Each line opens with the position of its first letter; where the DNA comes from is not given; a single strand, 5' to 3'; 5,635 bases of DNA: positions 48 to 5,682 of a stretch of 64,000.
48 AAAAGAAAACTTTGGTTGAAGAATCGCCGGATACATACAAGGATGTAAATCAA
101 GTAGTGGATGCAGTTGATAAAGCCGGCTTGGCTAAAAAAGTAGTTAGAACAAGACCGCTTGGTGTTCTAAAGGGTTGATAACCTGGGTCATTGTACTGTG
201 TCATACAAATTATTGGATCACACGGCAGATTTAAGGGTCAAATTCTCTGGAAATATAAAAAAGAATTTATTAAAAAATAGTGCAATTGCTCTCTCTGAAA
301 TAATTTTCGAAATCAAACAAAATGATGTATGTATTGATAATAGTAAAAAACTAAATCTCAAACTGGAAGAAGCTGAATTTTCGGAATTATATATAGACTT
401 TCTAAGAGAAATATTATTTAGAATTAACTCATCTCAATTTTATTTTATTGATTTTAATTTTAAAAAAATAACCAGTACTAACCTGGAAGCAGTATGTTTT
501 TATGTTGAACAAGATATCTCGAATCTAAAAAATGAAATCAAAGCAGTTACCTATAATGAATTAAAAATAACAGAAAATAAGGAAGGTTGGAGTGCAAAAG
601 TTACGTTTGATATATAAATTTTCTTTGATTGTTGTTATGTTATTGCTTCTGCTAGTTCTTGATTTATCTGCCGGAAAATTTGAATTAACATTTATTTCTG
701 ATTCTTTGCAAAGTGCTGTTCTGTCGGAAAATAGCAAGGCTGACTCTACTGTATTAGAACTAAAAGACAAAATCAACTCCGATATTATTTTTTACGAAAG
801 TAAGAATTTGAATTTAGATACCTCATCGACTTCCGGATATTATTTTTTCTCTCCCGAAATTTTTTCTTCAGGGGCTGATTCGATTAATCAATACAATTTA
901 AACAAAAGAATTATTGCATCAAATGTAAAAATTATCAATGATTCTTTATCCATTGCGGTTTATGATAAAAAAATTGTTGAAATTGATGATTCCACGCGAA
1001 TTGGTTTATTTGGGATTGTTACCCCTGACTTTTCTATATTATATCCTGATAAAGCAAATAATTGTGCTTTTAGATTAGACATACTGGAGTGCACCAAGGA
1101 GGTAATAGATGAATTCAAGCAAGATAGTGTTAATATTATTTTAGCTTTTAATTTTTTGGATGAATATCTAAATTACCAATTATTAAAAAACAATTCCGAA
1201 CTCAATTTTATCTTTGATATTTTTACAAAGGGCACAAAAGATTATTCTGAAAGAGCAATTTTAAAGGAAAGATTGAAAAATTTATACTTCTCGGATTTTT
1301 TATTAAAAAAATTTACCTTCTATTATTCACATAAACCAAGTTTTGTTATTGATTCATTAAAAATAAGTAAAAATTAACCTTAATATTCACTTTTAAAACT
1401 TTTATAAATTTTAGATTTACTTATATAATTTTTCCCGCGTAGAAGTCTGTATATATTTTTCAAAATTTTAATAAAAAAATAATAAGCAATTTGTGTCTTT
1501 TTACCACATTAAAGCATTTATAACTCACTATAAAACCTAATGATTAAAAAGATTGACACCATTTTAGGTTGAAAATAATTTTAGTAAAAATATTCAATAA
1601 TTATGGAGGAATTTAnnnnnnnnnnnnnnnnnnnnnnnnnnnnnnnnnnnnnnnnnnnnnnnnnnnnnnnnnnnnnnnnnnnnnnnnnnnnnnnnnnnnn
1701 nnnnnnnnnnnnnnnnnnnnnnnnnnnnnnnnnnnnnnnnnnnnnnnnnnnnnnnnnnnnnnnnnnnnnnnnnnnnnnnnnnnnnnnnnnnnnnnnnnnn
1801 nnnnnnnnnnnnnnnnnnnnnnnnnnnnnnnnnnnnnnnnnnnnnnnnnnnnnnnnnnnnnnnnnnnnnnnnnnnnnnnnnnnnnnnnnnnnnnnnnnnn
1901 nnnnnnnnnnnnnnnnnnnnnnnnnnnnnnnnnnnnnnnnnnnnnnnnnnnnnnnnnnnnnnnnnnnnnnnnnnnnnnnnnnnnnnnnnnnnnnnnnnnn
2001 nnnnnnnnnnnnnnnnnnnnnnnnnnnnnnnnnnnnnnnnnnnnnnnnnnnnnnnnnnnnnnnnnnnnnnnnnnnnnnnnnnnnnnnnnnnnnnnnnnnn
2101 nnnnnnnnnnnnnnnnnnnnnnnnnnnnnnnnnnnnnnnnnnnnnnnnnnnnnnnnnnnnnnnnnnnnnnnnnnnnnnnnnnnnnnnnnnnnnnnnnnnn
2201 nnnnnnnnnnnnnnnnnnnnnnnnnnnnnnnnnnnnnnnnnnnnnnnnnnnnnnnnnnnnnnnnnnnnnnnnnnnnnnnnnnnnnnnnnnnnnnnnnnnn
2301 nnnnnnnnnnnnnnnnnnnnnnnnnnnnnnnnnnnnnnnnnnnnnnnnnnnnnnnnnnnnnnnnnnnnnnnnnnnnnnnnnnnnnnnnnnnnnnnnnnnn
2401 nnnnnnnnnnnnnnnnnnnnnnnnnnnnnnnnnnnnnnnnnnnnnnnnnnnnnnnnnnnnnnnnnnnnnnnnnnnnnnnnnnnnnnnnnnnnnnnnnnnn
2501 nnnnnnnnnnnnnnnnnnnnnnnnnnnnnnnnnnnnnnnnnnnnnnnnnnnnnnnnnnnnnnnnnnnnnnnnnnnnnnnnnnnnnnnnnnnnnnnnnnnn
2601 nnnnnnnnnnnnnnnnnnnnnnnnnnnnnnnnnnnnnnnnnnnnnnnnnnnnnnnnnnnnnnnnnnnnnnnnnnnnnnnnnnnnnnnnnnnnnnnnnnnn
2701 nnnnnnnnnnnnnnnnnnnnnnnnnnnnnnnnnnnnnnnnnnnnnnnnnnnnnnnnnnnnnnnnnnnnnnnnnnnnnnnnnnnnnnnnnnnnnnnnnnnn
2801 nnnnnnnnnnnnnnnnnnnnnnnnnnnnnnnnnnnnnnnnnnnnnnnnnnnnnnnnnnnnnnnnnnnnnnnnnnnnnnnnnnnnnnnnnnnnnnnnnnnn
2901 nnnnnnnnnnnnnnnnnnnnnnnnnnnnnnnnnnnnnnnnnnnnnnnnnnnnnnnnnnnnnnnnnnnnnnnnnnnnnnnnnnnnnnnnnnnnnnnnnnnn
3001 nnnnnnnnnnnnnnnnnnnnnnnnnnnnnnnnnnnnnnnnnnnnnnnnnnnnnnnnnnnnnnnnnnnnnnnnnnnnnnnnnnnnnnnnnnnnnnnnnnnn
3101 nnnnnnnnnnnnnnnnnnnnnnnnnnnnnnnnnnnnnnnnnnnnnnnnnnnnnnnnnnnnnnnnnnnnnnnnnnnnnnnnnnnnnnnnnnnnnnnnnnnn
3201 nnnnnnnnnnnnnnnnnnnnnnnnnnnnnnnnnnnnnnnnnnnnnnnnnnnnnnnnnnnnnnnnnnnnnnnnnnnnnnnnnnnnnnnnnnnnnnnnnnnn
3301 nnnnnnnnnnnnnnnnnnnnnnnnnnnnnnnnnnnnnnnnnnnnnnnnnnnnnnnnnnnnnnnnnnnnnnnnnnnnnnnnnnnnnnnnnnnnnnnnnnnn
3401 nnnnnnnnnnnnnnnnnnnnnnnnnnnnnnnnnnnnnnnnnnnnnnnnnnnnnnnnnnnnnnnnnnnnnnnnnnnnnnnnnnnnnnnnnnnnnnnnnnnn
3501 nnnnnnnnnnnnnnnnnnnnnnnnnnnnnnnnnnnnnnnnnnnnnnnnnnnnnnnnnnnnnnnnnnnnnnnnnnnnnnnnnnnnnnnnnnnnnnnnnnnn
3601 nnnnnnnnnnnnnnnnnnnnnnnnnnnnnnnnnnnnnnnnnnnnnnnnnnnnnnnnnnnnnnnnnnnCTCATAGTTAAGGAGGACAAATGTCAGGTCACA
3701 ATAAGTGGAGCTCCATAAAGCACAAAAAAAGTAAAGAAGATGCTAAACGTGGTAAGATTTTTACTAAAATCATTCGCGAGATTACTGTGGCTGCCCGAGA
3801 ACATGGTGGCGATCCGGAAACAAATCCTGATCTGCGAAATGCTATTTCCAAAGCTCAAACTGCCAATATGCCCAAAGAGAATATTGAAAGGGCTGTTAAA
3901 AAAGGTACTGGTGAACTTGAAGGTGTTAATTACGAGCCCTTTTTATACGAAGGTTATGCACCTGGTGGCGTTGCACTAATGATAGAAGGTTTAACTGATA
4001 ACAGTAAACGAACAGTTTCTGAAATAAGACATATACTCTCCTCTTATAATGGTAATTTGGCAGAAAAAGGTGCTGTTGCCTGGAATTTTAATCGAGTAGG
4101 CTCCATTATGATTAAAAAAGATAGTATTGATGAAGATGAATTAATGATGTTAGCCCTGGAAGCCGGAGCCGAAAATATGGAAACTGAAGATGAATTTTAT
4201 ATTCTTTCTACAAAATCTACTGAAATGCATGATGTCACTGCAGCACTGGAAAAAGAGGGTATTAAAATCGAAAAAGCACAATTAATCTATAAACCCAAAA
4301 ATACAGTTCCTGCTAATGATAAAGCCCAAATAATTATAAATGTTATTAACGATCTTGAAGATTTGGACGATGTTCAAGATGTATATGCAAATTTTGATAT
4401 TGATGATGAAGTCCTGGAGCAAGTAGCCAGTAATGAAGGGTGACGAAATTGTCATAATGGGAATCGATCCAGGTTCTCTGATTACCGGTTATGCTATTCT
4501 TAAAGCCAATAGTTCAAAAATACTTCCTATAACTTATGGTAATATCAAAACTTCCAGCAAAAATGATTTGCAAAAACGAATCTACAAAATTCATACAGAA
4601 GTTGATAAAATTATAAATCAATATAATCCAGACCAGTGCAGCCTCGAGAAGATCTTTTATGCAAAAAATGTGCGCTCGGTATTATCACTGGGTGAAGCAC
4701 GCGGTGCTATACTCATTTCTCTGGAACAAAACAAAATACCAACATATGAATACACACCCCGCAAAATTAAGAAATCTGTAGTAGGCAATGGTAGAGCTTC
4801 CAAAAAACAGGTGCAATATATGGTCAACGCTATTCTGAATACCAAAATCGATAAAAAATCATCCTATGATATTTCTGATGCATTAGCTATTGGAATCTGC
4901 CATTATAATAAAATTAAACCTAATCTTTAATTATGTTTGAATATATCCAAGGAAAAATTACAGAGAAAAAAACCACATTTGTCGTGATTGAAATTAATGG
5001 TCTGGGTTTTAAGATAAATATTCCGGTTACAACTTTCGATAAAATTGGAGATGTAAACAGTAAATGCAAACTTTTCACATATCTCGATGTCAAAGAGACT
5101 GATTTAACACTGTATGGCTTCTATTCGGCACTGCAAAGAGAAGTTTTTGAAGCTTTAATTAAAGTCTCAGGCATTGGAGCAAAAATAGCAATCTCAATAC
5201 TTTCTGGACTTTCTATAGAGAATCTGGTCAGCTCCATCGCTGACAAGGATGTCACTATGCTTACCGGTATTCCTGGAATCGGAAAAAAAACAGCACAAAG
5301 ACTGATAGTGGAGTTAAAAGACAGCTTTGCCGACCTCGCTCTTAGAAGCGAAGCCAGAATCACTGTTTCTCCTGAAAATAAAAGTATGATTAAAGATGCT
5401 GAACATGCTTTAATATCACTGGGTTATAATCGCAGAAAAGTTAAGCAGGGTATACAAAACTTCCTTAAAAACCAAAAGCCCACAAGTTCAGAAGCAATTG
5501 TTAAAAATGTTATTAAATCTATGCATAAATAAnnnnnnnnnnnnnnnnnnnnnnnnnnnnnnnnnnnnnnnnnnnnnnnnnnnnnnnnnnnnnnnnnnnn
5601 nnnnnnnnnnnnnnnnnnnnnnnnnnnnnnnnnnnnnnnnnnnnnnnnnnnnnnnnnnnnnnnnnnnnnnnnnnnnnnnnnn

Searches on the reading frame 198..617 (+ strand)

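Call 37: search_protein_families(library=pfam, proteins=[window:198-617:+], max_evalue=0.000001)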
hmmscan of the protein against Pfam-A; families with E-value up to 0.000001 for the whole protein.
window:198-617:+ (139 aa): 1 family
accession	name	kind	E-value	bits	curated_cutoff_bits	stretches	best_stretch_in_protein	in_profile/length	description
PF01951.21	Archease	-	3.9e-26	92.4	25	1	3-139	1-136/136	Archease protein family (MTH1598/TM1083)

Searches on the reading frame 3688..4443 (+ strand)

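Call 37: search_protein_families(library=pfam, proteins=[window:3688-4443:+], max_evalue=0.000001)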
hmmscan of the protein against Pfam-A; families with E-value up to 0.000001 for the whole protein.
window:3688-4443:+ (251 aa): 2 families
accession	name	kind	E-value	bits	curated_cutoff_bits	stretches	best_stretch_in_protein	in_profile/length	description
PF01709.26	Transcrip_reg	-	4.9e-52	176.3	27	1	82-236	1-160/160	TACO1/YebC second and third domain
PF20772.2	TACO1_YebC_N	-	2.5e-34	118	36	1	5-76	1-73/73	TACO1/YebC protein N-terminal domain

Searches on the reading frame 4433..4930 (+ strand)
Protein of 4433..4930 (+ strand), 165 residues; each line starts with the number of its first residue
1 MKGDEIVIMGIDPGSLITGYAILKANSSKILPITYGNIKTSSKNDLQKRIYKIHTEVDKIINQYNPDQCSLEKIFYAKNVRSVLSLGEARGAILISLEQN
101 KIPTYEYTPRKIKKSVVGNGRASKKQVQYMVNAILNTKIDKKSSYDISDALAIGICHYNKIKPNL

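Call 37: search_protein_families(library=pfam, proteins=[window:4433-4930:+], max_evalue=0.000001)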
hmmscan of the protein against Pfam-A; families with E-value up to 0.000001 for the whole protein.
window:4433-4930:+ (165 aa): 1 family
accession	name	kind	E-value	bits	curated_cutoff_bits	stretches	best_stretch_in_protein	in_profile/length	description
PF02075.23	RuvC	-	2.4e-49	167.5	22.2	1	8-157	1-148/148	Crossover junction endodeoxyribonuclease RuvC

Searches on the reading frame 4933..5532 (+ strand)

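Call 37: search_protein_families(library=pfam, proteins=[window:4933-5532:+], max_evalue=0.000001)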
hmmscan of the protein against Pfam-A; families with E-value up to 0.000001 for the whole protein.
window:4933-5532:+ (199 aa): 3 families
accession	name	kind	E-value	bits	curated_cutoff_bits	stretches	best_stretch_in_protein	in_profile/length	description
PF01330.27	RuvA_N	-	1.1e-20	73.9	23.6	1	1-62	1-61/61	RuvA N terminal domain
PF14520.12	HHH_5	-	5.8e-18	65.6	27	1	72-130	1-57/57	Helix-hairpin-helix domain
PF00633.29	HHH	-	2.6e-08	33.7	24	0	101-124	4-27/30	Helix-hairpin-helix motif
